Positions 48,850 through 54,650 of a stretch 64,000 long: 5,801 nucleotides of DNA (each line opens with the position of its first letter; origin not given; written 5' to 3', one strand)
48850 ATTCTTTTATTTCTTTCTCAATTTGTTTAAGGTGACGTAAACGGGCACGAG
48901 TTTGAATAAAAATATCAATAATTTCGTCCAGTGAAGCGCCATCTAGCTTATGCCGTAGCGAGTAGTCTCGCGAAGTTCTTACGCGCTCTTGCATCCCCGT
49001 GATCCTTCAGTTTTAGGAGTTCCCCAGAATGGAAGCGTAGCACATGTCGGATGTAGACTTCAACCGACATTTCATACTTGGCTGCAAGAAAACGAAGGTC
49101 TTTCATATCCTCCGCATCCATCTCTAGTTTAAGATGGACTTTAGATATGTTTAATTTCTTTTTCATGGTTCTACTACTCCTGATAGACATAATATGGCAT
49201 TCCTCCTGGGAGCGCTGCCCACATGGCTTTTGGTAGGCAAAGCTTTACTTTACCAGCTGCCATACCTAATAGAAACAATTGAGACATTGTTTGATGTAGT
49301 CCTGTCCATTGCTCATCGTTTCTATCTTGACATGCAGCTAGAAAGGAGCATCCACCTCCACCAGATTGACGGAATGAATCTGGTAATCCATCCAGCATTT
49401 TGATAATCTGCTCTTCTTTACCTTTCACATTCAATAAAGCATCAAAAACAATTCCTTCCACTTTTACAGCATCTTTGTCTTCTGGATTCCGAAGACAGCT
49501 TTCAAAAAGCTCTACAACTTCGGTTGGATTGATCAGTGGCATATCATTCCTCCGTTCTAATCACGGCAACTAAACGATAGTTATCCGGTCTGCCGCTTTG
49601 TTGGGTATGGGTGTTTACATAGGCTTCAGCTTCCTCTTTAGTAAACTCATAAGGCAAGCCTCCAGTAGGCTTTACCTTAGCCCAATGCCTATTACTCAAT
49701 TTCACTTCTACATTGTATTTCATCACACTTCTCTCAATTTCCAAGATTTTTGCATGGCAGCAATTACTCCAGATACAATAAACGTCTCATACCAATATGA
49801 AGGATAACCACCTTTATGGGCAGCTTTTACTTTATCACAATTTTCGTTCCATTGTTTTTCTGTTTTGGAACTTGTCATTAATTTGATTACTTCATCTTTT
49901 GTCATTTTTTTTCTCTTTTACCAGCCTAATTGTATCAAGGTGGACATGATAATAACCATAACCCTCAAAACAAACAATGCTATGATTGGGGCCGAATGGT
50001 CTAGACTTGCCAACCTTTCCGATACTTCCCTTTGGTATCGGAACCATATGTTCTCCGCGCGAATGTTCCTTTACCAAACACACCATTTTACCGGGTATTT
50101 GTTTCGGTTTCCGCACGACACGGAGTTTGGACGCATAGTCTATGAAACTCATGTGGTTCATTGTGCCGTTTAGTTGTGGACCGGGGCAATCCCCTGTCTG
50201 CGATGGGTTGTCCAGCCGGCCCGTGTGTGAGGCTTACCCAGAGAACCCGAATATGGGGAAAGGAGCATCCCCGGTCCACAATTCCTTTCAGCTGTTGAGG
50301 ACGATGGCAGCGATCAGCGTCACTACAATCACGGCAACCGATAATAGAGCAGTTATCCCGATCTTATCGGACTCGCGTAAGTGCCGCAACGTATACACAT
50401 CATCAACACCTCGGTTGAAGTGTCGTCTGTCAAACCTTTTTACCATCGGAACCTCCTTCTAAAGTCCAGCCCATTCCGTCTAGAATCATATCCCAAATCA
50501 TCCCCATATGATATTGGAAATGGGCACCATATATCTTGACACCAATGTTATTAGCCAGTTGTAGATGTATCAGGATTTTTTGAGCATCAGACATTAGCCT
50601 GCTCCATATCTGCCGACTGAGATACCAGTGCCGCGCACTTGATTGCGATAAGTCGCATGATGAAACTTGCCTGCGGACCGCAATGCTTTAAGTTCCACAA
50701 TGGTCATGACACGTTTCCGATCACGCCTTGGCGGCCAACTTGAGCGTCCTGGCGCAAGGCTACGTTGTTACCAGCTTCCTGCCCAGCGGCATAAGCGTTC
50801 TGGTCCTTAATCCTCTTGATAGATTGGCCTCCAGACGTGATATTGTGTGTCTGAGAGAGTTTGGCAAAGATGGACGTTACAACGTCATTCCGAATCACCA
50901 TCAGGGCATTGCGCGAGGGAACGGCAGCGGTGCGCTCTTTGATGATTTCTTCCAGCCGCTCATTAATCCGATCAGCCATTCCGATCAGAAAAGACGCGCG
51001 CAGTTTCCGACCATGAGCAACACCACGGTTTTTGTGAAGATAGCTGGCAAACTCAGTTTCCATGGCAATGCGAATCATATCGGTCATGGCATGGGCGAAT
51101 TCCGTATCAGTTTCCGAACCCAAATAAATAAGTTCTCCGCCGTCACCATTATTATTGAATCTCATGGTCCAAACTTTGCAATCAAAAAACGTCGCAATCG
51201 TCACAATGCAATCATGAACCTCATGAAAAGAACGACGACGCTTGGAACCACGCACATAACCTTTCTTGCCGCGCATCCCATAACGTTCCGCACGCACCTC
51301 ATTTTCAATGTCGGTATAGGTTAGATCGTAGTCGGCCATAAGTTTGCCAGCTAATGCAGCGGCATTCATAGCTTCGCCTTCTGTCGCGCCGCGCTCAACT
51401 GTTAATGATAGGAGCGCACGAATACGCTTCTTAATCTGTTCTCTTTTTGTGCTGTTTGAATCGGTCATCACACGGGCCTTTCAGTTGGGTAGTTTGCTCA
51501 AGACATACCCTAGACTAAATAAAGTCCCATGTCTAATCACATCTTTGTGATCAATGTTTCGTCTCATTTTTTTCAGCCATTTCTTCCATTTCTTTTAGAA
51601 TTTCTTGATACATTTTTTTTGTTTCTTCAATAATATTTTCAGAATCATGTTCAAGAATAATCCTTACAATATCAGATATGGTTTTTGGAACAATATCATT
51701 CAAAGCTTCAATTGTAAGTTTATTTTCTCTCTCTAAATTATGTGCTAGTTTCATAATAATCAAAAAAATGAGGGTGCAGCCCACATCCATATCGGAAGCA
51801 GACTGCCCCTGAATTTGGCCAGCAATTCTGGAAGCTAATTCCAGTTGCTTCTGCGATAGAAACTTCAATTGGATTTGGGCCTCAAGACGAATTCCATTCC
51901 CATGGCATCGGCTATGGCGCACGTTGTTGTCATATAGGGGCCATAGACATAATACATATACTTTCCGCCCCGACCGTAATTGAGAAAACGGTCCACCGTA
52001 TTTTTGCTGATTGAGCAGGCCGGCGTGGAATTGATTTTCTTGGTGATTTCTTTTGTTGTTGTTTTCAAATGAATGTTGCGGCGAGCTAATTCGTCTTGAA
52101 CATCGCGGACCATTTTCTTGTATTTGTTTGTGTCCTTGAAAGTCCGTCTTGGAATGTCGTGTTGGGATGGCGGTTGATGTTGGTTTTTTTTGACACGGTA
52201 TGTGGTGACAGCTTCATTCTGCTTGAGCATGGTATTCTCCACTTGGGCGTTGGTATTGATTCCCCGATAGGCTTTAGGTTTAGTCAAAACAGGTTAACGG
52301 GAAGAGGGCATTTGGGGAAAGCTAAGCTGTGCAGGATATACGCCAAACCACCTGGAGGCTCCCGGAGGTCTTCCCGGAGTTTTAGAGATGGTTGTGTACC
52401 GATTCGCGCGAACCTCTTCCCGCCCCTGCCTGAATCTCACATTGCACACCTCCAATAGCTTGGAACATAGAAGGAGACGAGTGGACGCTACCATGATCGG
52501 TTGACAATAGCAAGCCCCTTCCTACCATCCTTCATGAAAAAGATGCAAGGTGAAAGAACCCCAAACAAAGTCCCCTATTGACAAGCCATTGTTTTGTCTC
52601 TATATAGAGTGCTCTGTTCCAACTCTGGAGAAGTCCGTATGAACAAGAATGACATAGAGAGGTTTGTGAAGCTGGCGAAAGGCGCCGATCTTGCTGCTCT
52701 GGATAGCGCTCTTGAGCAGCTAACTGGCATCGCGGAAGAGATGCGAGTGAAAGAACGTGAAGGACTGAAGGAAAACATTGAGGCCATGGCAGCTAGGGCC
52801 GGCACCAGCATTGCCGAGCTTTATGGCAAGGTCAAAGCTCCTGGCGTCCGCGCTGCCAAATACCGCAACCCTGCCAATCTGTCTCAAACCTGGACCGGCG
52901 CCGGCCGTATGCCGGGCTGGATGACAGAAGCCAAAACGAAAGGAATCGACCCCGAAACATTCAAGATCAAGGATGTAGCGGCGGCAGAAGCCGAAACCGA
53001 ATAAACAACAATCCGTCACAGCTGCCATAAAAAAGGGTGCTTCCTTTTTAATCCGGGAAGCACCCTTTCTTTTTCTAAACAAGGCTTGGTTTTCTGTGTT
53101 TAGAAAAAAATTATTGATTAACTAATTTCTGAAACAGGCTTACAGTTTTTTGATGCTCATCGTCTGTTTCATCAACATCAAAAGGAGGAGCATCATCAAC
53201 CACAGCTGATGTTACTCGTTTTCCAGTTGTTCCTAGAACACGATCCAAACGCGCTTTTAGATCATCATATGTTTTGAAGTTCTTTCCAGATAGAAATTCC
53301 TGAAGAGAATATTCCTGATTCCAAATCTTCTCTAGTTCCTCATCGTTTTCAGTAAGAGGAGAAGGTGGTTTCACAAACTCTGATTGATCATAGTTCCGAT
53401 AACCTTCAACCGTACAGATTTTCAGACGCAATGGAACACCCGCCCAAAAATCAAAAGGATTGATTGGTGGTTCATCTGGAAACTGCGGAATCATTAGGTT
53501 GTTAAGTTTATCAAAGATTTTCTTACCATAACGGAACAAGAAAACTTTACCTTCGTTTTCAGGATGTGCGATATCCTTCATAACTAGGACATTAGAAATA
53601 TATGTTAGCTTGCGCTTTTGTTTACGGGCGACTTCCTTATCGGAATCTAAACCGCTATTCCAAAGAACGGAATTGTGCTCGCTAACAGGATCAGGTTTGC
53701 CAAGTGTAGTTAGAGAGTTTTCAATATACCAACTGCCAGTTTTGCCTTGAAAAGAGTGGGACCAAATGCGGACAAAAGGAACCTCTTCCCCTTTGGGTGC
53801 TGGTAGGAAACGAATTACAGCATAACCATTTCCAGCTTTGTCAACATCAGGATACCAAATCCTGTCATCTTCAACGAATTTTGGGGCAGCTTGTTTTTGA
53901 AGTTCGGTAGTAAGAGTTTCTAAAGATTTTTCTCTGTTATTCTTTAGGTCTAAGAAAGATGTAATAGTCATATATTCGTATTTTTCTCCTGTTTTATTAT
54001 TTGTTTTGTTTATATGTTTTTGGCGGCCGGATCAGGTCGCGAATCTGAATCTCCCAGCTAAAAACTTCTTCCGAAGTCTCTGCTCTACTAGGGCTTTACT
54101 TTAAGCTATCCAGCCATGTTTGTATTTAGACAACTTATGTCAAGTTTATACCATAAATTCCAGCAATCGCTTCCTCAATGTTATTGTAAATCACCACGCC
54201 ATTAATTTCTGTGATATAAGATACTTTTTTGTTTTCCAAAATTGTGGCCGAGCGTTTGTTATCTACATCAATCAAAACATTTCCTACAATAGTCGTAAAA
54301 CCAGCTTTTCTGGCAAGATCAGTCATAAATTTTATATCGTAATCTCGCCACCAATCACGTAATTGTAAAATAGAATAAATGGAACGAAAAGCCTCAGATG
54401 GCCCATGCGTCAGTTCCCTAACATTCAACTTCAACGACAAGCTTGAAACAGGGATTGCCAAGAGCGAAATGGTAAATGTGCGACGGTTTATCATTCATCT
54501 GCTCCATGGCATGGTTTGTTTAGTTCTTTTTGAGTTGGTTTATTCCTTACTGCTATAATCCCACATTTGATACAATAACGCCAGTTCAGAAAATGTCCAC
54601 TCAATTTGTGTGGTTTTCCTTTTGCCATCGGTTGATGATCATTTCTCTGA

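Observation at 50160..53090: GC-rich accessory island carrying an H-NS-like silencer and a DUF2786-like gene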

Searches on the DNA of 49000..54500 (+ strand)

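Call 9: search_dna_similar(query=window:49000-54500:+, collection=phages, mode=near, max_rows=30)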
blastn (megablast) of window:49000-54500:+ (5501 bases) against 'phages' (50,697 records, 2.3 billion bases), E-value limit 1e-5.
No match.
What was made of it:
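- Tried and rejected: Megablast of 49000-54500 against 50,697 phage records found no match (call 9).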

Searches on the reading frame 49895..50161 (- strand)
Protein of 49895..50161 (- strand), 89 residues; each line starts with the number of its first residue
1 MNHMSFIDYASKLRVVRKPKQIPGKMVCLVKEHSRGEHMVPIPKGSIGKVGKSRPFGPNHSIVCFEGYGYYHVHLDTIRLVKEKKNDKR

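Call 7: search_protein_families(library=pfam, proteins=[window:49895-50161:-], max_evalue=0.1)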
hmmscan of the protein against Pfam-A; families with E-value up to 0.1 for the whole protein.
window:49895-50161:- (89 aa): 0 families

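Call 8: search_protein_families(library=phrogs, proteins=[window:49895-50161:-], max_evalue=0.1)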
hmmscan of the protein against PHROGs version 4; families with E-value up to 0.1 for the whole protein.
window:49895-50161:- (89 aa): 0 families

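Call 65: search_protein_families(library=ncbifam, proteins=[window:49895-50161:-], max_evalue=0.1)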
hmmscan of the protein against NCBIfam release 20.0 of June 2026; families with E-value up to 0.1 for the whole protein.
window:49895-50161:- (89 aa): 0 families

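Call 105: search_protein_families(library=padloc, proteins=[window:49895-50161:-], max_evalue=0.01)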
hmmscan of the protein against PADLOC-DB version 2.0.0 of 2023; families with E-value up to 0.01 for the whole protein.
window:49895-50161:- (89 aa): 0 families

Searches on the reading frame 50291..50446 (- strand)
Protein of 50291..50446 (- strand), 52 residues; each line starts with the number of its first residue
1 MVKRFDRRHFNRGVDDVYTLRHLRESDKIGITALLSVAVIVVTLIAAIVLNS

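Call 7: search_protein_families(library=pfam, proteins=[window:50291-50446:-], max_evalue=0.1)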
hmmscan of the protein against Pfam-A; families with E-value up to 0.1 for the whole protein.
window:50291-50446:- (52 aa): 2 families
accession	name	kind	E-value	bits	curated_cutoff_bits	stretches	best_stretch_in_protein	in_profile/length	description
PF24379.1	DUF7535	-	0.046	13.8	27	1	12-49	11-48/60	Family of unknown function (DUF7535)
PF10001.14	DUF2242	-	0.072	13.7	25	1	9-41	57-89/121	Uncharacterized protein conserved in bacteria (DUF2242)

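Call 8: search_protein_families(library=phrogs, proteins=[window:50291-50446:-], max_evalue=0.1)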
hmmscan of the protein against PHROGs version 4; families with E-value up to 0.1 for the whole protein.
window:50291-50446:- (52 aa): 1 family
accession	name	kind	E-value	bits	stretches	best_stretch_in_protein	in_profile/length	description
phrog_26748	-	unknown function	0.034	14.9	1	29-48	4-23/54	-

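Call 65: search_protein_families(library=ncbifam, proteins=[window:50291-50446:-], max_evalue=0.1)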
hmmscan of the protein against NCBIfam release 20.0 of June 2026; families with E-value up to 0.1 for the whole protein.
window:50291-50446:- (52 aa): 0 families

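Call 105: search_protein_families(library=padloc, proteins=[window:50291-50446:-], max_evalue=0.01)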
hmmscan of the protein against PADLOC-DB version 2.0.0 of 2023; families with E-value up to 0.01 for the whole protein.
window:50291-50446:- (52 aa): 0 families

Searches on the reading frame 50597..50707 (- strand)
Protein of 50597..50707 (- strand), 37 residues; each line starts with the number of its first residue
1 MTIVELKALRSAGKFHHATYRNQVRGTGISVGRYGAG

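Call 7: search_protein_families(library=pfam, proteins=[window:50597-50707:-], max_evalue=0.1)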
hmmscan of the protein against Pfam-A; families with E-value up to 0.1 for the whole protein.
window:50597-50707:- (37 aa): 1 family
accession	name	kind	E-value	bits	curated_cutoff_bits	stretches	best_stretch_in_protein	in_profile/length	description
PF13624.11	SurA_N_3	-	0.055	13.7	27.2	1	2-35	116-149/162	SurA-like N-terminal domain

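Call 8: search_protein_families(library=phrogs, proteins=[window:50597-50707:-], max_evalue=0.1)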
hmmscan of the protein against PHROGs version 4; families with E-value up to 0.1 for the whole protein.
window:50597-50707:- (37 aa): 0 families
